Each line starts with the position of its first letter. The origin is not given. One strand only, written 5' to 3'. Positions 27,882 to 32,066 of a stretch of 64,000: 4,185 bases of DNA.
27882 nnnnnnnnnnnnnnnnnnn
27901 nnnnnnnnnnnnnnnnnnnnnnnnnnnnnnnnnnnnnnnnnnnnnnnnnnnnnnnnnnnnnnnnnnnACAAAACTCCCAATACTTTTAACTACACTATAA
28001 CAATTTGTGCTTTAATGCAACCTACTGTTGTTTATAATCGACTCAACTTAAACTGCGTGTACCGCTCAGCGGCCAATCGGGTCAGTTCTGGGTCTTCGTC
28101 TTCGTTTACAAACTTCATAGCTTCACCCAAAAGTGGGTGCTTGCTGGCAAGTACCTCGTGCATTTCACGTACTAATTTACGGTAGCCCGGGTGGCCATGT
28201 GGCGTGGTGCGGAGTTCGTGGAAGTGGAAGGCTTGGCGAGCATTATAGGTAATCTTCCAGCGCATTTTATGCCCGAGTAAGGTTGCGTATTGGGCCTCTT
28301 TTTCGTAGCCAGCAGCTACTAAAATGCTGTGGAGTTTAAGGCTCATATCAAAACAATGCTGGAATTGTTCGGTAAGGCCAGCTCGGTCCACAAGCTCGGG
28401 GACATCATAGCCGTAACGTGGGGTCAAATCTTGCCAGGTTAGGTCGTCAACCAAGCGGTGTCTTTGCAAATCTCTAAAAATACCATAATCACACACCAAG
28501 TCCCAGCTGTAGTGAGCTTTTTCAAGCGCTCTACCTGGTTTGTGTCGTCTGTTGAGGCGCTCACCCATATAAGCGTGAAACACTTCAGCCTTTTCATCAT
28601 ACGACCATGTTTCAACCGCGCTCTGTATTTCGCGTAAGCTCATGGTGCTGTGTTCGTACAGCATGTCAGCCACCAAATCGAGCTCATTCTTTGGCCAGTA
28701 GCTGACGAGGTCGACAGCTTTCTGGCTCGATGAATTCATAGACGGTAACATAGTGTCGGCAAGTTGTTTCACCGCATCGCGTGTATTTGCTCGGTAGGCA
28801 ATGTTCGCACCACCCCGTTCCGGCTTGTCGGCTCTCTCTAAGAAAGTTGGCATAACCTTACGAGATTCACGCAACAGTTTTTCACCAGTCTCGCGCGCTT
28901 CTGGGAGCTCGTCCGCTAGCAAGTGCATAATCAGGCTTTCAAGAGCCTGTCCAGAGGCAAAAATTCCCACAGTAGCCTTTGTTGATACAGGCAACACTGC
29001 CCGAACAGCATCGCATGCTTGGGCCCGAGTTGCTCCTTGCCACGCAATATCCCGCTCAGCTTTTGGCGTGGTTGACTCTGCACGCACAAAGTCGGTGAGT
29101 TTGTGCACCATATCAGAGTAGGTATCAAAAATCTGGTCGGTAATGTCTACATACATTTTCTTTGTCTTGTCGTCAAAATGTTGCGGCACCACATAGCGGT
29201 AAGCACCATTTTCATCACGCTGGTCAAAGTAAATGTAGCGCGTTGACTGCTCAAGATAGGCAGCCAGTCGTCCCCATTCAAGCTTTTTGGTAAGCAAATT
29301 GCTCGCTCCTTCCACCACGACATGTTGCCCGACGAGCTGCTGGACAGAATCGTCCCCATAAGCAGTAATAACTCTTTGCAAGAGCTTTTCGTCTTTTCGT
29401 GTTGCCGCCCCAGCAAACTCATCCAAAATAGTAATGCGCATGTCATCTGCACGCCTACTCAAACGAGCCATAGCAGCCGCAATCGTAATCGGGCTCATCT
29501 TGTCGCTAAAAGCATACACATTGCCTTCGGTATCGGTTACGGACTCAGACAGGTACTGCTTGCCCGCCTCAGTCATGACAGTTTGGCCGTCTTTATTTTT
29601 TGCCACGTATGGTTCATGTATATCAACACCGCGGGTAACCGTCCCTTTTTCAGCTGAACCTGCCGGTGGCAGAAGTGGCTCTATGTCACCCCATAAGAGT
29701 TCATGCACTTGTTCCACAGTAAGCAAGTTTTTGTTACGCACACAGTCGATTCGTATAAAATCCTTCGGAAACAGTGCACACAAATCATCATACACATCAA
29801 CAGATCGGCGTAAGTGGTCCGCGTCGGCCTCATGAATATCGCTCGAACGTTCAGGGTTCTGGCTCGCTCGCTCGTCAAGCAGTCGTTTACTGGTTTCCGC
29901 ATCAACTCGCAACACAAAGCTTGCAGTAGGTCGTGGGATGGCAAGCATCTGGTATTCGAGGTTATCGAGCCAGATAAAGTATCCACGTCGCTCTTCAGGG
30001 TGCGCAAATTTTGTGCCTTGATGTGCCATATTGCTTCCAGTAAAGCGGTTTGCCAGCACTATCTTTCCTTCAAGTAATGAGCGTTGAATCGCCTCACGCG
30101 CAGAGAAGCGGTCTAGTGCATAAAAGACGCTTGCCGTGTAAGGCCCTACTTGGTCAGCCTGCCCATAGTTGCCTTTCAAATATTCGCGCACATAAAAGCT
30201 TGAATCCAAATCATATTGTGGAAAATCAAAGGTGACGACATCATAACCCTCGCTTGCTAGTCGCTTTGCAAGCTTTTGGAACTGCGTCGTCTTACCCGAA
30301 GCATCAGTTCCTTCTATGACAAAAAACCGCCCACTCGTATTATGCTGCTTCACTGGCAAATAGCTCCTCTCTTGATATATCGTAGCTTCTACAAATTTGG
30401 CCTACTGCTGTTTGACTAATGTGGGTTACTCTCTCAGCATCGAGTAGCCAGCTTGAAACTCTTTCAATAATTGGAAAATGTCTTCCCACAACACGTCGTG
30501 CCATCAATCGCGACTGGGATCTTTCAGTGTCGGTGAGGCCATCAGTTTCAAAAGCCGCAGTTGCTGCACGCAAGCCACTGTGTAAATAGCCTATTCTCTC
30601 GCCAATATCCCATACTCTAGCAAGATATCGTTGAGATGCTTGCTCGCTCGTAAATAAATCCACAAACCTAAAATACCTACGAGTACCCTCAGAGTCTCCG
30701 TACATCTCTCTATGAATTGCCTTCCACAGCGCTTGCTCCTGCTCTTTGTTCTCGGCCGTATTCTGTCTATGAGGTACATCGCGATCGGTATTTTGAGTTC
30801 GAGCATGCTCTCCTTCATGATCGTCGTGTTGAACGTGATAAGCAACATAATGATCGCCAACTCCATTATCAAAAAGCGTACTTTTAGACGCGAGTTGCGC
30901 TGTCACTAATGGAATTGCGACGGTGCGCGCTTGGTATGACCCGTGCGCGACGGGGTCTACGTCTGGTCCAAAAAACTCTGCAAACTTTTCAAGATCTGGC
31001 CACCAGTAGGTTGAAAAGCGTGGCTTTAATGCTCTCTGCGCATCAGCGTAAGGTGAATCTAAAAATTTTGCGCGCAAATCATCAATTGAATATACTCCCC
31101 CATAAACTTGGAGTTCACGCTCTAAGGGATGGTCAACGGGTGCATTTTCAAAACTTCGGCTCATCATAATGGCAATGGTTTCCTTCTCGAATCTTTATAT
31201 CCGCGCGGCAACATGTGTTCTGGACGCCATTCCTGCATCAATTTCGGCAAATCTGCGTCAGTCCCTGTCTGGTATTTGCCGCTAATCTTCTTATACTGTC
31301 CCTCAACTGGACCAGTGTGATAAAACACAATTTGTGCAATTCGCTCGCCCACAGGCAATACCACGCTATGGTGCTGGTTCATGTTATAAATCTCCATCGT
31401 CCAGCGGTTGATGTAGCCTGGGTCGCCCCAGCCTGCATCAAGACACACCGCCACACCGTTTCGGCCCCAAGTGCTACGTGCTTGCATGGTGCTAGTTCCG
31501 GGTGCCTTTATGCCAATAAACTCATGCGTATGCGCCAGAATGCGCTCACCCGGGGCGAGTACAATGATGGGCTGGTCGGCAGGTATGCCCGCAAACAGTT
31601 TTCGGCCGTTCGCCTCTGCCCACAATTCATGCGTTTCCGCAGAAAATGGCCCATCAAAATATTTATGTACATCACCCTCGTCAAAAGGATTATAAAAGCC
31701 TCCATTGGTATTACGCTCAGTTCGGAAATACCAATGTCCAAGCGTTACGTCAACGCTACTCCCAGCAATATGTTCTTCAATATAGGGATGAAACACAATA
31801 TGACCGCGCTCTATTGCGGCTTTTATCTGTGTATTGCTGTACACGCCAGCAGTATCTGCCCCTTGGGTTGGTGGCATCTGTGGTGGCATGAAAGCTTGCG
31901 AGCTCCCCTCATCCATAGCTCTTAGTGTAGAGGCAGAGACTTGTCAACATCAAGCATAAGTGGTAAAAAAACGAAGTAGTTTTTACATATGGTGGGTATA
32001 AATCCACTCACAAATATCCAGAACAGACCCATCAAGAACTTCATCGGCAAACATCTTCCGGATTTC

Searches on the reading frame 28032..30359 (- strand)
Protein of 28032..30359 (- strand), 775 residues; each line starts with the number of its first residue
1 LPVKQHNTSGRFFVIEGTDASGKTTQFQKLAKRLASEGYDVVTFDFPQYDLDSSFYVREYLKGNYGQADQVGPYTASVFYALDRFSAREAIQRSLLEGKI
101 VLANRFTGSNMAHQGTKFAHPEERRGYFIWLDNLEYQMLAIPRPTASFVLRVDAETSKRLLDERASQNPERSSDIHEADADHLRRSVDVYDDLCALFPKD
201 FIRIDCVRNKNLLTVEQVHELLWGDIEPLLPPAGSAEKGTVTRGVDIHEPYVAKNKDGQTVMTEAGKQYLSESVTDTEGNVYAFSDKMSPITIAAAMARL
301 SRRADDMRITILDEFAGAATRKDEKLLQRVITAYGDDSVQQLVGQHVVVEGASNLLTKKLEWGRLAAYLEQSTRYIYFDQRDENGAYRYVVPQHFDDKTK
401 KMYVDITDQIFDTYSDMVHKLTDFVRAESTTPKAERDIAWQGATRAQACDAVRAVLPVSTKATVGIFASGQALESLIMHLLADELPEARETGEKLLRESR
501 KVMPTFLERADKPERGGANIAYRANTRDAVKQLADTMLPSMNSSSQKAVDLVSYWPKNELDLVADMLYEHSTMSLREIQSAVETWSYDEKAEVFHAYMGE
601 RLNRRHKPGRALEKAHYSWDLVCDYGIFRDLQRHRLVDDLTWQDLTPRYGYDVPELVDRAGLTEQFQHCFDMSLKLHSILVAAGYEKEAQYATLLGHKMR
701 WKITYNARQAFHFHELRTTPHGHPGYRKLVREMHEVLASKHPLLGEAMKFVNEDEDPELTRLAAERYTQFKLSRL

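Call 5: search_protein_families(library=pfam, max_evalue=0.1, proteins=[window:28032-30359:-])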
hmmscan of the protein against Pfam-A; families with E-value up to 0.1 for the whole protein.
window:28032-30359:- (775 aa): 9 families
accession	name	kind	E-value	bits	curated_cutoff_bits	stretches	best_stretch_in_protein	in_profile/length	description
PF02511.20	Thy1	-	7.7e-34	117.6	24.8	2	289-505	8-191/191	Thymidylate synthase complementing protein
PF02223.23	Thymidylate_kin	-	1.7e-18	67.4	27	1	15-210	1-178/185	Thymidylate kinase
PF03976.20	PPK2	-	0.015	15.3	22.3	0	13-61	34-82/229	Polyphosphate kinase 2 (PPK2)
PF01656.29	CbiA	-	0.019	15.3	25.4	1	17-117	6-94/125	CobQ/CobB/MinD/ParA nucleotide binding domain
PF13401.12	AAA_22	-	0.02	15.7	27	0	9-66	4-59/130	AAA domain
PF20720.3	nSTAND3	-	0.021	15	27.2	1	11-44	18-51/155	Novel STAND NTPase 3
PF25199.1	nSTAND_NTPase5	-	0.042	14.1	34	0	6-45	37-77/145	Novel STAND NTPase 5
PF13604.12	AAA_30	-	0.048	13.8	27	0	7-43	14-51/191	AAA domain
PF24404.1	nSTAND_NTPase7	-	0.1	12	27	0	9-50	11-52/399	Novel STAND NTPase 7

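Call 19: find_related_loci(query=window:28032-30359:-, collection=genome_contigs, flank=6000)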
Query window:28032-30359:- (775 aa) in genome_contigs; peptide patterns used: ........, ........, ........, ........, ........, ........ (x = any residue, [..] = any of these).
77 stretches matched a pattern; 50 encode a relative of the query (tblastn E <= 1e-3); 50 distinct loci.
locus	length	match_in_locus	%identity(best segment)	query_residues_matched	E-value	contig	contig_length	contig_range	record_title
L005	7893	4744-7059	81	3-775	0e+0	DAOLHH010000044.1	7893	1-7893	MAG TPA_asm: Candidatus Saccharibacteria bacterium isolate AMR_MDS_0253 NODE_531_length_7893_cov_5.570043, whole genome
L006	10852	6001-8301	82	8-775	0e+0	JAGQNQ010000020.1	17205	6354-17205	MAG: Candidatus Saccharibacteria bacterium isolate HKST-UBA72 NODE_20_length_17205_cov_3.320353, whole genome shotgun se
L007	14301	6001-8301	79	8-775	0e+0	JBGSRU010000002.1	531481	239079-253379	MAG: Candidatus Saccharimonadales bacterium isolate JTS-AC366 k141_2960951, whole genome shotgun sequence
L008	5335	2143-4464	78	1-775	0e+0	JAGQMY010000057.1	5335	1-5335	MAG: Candidatus Saccharibacteria bacterium isolate HKST-UBA54 2015-01-06_1_(paired)_contig_200460, whole genome shotgun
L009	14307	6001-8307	76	6-775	0e+0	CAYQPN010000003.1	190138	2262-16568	MAG TPA_asm: uncultured Candidatus Saccharibacteria bacterium isolate SRP150892_co2_46 genome assembly, contig: NODE_50_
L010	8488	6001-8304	74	5-775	0e+0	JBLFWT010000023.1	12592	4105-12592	MAG: Candidatus Saccharimonadales bacterium isolate 3300053785_126 Ga0535658_0013722, whole genome shotgun sequence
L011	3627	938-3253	71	10-775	0e+0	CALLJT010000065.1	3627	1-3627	MAG: Candidatus Saccharimonadia bacterium isolate L1_Bin_Bin_167_sub_1 genome assembly, contig: c_000001577029, whole ge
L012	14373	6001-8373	67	3-775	0e+0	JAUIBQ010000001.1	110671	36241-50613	MAG: bacterium isolate 6_bin.47 NODE_318_length_110671_cov_1.148285, whole genome shotgun sequence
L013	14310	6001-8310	69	7-775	0e+0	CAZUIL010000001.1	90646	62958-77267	MAG TPA_asm: uncultured Candidatus Saccharibacteria bacterium isolate SRP144015_co1_52 genome assembly, contig: NODE_129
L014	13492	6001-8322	85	1-775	0e+0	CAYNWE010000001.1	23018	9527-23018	MAG TPA_asm: uncultured Candidatus Saccharibacteria bacterium isolate binchicken_co328_38 genome assembly, contig: NODE_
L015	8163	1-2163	71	54-775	0e+0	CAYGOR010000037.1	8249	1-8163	MAG TPA_asm: uncultured Candidatus Saccharibacteria bacterium isolate ERP116193_co1_190 genome assembly, contig: NODE_21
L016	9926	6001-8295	68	9-775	0e+0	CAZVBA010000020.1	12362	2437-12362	MAG TPA_asm: uncultured Candidatus Saccharibacteria bacterium isolate SRP200132_co1_559 genome assembly, contig: NODE_90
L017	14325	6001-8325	67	10-775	0e+0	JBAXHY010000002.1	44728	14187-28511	MAG: bacterium isolate ELA335 MAG335_2, whole genome shotgun sequence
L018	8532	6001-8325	66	10-775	0e+0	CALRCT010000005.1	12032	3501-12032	MAG: uncultured Candidatus Saccharimonas sp. isolate RH-23may17-261 genome assembly, contig: RH-23may17-C41707, whole ge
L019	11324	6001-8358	67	3-775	0e+0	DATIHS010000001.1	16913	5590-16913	MAG TPA_asm: Patescibacteria group bacterium isolate SMAG_U15644 k141_40518, whole genome shotgun sequence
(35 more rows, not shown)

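Call 64: search_protein_families(library=pfam, max_evalue=0.01, proteins=[L006:9604-10785:-, L007:8368-9873:-])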
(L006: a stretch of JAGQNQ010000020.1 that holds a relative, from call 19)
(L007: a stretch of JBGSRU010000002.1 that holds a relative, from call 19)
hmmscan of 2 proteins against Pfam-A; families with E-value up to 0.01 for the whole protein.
L006:9604-10785:- (394 aa): 0 families

L007:8368-9873:- (502 aa): 1 family
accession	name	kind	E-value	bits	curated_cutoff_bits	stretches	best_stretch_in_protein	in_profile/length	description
PF04607.23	RelA_SpoT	-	1.1e-07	32.6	27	1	318-463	2-111/113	Region found in RelA / SpoT proteins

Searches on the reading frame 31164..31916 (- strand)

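Call 49: search_protein_families(library=pfam, max_evalue=0.001, proteins=[window:31164-31916:-])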
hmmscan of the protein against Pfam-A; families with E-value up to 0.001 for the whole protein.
window:31164-31916:- (250 aa): 1 family
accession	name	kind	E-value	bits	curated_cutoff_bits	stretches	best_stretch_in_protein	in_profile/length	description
PF22769.1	DCD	-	3.4e-32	112.1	27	1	26-200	2-152/153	dCTP deaminase-like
